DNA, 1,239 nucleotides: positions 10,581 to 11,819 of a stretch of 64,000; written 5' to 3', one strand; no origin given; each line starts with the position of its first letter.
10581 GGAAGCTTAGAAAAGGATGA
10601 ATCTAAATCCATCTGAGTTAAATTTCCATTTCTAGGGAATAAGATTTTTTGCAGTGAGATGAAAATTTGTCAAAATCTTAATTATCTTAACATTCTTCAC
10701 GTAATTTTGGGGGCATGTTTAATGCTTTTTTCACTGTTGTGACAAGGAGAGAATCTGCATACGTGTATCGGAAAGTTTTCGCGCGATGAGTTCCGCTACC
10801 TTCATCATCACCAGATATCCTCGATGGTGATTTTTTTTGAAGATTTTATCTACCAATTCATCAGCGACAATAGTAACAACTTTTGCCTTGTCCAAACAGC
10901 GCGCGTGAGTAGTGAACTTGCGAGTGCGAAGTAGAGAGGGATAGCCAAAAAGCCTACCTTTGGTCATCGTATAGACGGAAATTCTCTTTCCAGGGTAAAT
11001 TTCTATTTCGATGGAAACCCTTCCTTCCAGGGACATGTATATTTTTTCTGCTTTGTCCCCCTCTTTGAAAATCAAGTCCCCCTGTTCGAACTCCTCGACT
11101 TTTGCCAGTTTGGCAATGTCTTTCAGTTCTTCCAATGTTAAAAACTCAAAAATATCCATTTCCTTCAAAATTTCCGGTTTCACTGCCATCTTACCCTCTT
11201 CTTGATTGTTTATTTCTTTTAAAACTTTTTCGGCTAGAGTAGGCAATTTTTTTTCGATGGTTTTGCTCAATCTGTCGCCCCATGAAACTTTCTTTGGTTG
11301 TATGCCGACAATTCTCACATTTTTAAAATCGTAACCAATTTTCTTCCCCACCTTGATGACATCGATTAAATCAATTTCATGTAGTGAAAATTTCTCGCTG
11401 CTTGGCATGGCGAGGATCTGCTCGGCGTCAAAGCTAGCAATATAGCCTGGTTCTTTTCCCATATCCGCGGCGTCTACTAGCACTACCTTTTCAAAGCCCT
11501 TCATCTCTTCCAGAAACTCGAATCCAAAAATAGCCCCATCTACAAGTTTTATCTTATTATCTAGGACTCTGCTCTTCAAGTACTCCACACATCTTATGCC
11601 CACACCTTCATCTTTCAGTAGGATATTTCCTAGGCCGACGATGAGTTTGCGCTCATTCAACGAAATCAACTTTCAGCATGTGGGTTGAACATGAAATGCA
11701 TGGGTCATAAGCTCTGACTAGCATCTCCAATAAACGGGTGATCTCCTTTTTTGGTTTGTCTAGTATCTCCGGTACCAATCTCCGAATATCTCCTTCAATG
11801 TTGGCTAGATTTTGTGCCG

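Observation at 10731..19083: Nickel acquisition, regulation and use co-localised in one 8.4 kb stretch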

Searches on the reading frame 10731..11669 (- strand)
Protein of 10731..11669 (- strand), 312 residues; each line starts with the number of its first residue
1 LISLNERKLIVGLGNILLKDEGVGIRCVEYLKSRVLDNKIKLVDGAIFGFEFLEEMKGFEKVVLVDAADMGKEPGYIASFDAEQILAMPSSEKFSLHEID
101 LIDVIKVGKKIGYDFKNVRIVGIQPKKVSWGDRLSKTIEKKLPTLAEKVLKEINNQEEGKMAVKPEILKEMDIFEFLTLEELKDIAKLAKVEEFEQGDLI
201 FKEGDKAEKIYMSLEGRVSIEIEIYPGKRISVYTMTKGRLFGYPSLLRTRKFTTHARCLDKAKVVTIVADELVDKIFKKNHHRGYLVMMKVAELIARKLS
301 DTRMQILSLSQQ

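Call 3: search_protein_families(library=pfam, proteins=[window:10731-11669:-], max_evalue=0.01)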
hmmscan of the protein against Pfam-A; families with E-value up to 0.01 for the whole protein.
window:10731-11669:- (312 aa): 2 families
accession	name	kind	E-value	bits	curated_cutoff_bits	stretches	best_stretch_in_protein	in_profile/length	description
PF01750.23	HycI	-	1.1e-22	80.7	23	1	25-152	1-130/130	Hydrogenase maturation protease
PF00027.35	cNMP_binding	-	3.8e-12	46.4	27.5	1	192-274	2-84/89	Cyclic nucleotide-binding domain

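Call 4: search_protein_families(library=ncbifam, proteins=[window:10731-11669:-], max_evalue=0.01)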
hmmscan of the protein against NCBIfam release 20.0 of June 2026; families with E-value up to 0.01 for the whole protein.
window:10731-11669:- (312 aa): 13 families
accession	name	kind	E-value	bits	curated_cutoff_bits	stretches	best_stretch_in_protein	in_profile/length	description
TIGR00072.1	hydrog_prot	superfamily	6e-36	123.6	47.45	1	9-153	1-145/145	hydrogenase maturation protease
TIGR00140.1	hupD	subfamily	1.2e-30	106.4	151.8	1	9-155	2-149/151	HyaD/HybD family hydrogenase maturation endopeptidase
NF045519.1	NiFeSe_H2_mat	exception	2.1e-27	95.8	190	1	7-155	2-149/152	NiFeSe hydrogenase maturation protease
NF007777.0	PRK10466.1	equivalog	1.1e-24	87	190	1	7-156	2-152/164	HyaD/HybD family hydrogenase maturation endopeptidase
NF007616.0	PRK10264.1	equivalog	2.1e-19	70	261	1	6-152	4-152/195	hydrogenase 1 maturation protease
TIGR00130.1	frhD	equivalog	2.1e-17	63.6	134.95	1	4-154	1-152/153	coenzyme F420-reducing hydrogenase, FrhD protein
TIGR00142.1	hycI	equivalog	1.1e-12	47.9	119.1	1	9-155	2-144/146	hydrogenase maturation peptidase HycI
NF041163.2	encap_f2b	equivalog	1.2e-08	34.6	400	1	156-274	61-181/450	family 2B encapsulin nanocompartment shell protein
TIGR03896.1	cyc_nuc_ocin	subfamily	1.3e-06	28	161.05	1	187-306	6-128/317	bacteriocin-type transport-associated protein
NF008732.0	PRK11753.1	equivalog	7.4e-06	25.6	266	1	181-309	15-139/214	cAMP-activated global transcriptional regulator CRP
NF006901.0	PRK09392.1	equivalog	2.1e-05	24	211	1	167-300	8-139/236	transcriptional activator FtrB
TIGR03697.1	NtcA_cyano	equivalog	0.0002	21.2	244.95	1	197-306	1-107/193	global nitrogen regulator NtcA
NF052518.1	TransRegLdrP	equivalog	0.0083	16.2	300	0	194-267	4-76/195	transcriptional regulator LdrP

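Call 28: find_homologous_proteins(query=window:10731-11669:-, max_evalue=0.00001)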
Query window:10731-11669:- (312 aa): 5 proteins with E <= 0.00001 among 2979 candidates.
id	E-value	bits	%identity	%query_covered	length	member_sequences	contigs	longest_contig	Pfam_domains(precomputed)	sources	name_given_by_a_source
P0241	7.6e-193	657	100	99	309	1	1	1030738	PF01750.24,PF00027.36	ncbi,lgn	-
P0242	4.3e-172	589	89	99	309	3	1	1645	PF01750.24,PF00027.36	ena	-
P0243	8.5e-23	99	38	48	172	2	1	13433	PF01750.24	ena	-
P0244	1.5e-19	89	37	50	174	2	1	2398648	PF01750.24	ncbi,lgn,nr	ncbi:MAG: hydrogenase maturation protease [Acidobacteriota bacterium]|nr:MAG: hydrogenase maturation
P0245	1.2e-17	82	33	47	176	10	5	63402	PF01750.24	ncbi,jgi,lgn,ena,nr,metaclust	ncbi:MAG TPA: hydrogenase expression/formation protein [Nitrospiraceae bacterium]|nr:MAG: hydrogenas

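Call 77: list_cluster_members(proteins=[P0241, P0121, P0242])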
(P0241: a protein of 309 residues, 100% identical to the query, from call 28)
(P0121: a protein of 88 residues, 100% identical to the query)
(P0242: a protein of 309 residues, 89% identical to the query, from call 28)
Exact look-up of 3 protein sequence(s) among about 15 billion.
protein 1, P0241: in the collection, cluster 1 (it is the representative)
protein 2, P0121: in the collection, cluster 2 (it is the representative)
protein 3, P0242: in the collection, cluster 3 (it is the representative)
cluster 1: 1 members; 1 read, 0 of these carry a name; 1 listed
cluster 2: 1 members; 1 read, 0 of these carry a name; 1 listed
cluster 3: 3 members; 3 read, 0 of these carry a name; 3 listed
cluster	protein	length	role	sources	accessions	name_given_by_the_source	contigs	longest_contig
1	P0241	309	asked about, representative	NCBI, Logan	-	-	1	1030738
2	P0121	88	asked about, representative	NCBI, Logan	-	-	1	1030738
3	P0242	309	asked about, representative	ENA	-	-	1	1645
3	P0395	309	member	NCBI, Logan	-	-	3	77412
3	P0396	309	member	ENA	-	-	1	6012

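Call 78: find_encoding_contigs(protein=P0241, flank=1000, max_places=2)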
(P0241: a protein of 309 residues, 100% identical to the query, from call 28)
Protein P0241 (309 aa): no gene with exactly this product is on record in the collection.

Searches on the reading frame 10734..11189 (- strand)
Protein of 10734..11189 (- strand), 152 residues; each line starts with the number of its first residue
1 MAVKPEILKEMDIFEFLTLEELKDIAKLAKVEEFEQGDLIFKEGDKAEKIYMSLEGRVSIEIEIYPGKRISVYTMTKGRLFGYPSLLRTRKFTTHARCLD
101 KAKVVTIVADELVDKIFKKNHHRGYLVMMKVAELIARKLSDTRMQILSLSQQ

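Call 74: search_solved_structures(query=window:10734-11189:-, max_evalue=0.01, show_alignments=4)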
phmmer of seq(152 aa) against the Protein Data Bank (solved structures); distinct sequences matched with E-value up to 0.01: 45.
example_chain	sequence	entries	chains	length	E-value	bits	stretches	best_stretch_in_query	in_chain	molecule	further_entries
5ezr_A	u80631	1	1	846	1.4e-19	74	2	4-115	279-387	cGMP-dependent protein kinase, putative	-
4rz7_A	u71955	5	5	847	1.4e-19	74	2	4-115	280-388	cGMP-dependent protein kinase, putative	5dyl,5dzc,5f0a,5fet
9p74_A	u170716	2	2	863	1.5e-19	73.8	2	4-115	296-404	cGMP-dependent protein kinase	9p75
5dyk_A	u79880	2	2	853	1.1e-17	67.8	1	4-90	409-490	CGMP-dependent protein kinase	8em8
9ya0_MA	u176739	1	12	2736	1.2e-13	54.7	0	7-104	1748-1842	PCR12, TGME49_219070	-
3mdp_A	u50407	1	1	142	3.4e-13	53.3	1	3-138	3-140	Cyclic nucleotide-binding domain (CNMP-BD) protein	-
3shr_A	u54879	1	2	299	2.4e-09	40.8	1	6-88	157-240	cGMP-dependent protein kinase 1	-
4z07_A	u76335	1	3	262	4.6e-09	39.9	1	6-88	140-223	cGMP-dependent protein kinase 1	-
7ssb_A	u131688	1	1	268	5e-09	39.8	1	6-88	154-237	cGMP-dependent protein kinase 1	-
7lv3_A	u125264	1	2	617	6.6e-08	36.1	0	6-88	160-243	Isoform Beta of cGMP-dependent protein kinase 1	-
5kbf_A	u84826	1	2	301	2.2e-07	34.5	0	7-94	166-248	CAMP-dependent protein kinase regulatory subunit, putative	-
2xgx_A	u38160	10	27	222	1.5e-06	31.7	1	29-92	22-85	GLOBAL NITROGEN REGULATOR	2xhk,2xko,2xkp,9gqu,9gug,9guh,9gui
8h3v_X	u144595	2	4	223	2e-06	31.4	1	30-146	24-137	NtcA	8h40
6h4g_A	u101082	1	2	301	2.2e-06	31.2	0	24-88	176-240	Protein kinase A regulatory subunit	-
6flo_A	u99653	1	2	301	2.3e-06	31.1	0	24-88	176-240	Protein kinase A regulatory subunit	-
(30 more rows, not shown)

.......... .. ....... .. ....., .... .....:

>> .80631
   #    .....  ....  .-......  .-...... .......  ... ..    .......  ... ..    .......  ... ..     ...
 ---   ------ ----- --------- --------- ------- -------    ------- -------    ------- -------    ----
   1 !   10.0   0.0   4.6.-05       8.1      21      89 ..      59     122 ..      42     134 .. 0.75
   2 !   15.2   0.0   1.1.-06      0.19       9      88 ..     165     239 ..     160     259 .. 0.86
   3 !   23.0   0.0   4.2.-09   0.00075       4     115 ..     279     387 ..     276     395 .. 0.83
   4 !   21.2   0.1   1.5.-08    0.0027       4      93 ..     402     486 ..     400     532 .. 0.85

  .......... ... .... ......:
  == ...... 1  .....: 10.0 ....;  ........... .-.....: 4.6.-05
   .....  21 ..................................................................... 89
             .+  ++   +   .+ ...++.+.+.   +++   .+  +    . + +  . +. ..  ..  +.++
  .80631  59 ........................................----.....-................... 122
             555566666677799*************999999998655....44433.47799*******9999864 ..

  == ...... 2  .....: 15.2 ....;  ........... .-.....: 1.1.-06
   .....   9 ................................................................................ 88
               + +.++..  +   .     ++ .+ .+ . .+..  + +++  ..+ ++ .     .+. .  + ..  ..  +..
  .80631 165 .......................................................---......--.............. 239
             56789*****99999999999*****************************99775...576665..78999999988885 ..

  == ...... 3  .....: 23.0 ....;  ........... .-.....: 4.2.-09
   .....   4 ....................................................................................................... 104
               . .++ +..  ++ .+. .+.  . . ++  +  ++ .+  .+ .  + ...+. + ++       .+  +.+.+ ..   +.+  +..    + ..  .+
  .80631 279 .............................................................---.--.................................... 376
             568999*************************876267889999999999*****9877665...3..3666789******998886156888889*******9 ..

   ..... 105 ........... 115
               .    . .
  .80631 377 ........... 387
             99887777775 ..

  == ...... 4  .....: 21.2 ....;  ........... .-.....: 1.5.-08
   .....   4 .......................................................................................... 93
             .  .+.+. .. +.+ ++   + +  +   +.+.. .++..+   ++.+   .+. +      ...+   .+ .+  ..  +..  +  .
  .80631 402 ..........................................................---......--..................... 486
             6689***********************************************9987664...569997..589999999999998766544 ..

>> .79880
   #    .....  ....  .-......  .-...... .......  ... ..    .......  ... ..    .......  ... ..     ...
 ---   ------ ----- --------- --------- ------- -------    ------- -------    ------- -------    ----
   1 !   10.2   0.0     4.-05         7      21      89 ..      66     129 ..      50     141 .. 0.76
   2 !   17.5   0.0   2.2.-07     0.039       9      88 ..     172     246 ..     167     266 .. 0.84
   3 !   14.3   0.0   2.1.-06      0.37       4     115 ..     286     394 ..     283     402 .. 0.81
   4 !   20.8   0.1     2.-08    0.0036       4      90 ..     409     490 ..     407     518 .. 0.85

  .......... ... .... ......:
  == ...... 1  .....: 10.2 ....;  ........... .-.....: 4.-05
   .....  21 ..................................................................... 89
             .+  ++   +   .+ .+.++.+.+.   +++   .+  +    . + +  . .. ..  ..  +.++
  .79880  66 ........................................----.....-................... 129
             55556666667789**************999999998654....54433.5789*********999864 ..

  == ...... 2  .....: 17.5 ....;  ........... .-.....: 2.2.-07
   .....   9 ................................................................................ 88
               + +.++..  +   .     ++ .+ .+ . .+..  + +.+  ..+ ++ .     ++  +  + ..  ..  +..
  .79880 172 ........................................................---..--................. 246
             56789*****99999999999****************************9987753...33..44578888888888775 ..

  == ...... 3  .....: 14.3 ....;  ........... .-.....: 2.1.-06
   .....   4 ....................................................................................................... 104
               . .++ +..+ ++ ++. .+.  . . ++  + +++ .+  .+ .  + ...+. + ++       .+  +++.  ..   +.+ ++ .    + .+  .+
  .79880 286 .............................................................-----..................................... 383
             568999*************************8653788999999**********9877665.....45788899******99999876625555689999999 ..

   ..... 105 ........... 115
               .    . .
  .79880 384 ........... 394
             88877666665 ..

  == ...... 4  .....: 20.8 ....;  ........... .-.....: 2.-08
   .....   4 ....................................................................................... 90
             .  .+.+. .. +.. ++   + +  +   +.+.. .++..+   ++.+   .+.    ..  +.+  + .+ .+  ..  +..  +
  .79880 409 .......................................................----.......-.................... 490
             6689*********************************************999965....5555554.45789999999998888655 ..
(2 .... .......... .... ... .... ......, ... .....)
